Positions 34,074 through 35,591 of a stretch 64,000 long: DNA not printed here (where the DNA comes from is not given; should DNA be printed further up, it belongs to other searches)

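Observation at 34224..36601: AONS/serine-palmitoyltransferase-family enzyme translationally coupled to a 383-aa two-lobed GNAT-like acyltransferase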

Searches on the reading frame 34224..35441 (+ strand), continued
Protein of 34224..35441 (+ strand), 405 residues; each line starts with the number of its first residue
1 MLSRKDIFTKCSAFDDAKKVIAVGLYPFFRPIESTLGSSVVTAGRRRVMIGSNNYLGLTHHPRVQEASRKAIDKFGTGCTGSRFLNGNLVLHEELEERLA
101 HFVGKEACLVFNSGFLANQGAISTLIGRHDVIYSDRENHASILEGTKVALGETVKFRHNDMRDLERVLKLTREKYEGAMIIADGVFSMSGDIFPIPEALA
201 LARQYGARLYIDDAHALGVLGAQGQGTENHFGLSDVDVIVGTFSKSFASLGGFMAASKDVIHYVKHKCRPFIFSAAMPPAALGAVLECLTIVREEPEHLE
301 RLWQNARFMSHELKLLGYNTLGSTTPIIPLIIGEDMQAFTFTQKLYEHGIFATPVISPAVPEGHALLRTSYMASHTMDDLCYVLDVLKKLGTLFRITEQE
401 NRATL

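Call 53: search_solved_structures(query=window:34224-35441:+, max_evalue=1e-90, show_alignments=3)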
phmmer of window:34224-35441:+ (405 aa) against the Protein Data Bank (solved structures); distinct sequences matched with E-value up to 1e-90: 4.
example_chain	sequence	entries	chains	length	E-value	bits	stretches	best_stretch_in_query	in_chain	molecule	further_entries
8guh_A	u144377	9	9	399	6.7e-114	384.2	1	6-394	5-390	Serine palmitoyltransferase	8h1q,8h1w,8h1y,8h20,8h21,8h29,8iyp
3a2b_A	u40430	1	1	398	9.1e-114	383.7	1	8-394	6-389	Serine palmitoyltransferase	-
8s1y_A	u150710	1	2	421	2e-95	323.3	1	18-393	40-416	8-amino-7-oxononanoate synthase/2-amino-3-ketobutyrate coenzyme A ligase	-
7poa_A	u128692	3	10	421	5.3e-95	322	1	18-393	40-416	8-amino-7-oxononanoate synthase/2-amino-3-ketobutyrate coenzyme A ligase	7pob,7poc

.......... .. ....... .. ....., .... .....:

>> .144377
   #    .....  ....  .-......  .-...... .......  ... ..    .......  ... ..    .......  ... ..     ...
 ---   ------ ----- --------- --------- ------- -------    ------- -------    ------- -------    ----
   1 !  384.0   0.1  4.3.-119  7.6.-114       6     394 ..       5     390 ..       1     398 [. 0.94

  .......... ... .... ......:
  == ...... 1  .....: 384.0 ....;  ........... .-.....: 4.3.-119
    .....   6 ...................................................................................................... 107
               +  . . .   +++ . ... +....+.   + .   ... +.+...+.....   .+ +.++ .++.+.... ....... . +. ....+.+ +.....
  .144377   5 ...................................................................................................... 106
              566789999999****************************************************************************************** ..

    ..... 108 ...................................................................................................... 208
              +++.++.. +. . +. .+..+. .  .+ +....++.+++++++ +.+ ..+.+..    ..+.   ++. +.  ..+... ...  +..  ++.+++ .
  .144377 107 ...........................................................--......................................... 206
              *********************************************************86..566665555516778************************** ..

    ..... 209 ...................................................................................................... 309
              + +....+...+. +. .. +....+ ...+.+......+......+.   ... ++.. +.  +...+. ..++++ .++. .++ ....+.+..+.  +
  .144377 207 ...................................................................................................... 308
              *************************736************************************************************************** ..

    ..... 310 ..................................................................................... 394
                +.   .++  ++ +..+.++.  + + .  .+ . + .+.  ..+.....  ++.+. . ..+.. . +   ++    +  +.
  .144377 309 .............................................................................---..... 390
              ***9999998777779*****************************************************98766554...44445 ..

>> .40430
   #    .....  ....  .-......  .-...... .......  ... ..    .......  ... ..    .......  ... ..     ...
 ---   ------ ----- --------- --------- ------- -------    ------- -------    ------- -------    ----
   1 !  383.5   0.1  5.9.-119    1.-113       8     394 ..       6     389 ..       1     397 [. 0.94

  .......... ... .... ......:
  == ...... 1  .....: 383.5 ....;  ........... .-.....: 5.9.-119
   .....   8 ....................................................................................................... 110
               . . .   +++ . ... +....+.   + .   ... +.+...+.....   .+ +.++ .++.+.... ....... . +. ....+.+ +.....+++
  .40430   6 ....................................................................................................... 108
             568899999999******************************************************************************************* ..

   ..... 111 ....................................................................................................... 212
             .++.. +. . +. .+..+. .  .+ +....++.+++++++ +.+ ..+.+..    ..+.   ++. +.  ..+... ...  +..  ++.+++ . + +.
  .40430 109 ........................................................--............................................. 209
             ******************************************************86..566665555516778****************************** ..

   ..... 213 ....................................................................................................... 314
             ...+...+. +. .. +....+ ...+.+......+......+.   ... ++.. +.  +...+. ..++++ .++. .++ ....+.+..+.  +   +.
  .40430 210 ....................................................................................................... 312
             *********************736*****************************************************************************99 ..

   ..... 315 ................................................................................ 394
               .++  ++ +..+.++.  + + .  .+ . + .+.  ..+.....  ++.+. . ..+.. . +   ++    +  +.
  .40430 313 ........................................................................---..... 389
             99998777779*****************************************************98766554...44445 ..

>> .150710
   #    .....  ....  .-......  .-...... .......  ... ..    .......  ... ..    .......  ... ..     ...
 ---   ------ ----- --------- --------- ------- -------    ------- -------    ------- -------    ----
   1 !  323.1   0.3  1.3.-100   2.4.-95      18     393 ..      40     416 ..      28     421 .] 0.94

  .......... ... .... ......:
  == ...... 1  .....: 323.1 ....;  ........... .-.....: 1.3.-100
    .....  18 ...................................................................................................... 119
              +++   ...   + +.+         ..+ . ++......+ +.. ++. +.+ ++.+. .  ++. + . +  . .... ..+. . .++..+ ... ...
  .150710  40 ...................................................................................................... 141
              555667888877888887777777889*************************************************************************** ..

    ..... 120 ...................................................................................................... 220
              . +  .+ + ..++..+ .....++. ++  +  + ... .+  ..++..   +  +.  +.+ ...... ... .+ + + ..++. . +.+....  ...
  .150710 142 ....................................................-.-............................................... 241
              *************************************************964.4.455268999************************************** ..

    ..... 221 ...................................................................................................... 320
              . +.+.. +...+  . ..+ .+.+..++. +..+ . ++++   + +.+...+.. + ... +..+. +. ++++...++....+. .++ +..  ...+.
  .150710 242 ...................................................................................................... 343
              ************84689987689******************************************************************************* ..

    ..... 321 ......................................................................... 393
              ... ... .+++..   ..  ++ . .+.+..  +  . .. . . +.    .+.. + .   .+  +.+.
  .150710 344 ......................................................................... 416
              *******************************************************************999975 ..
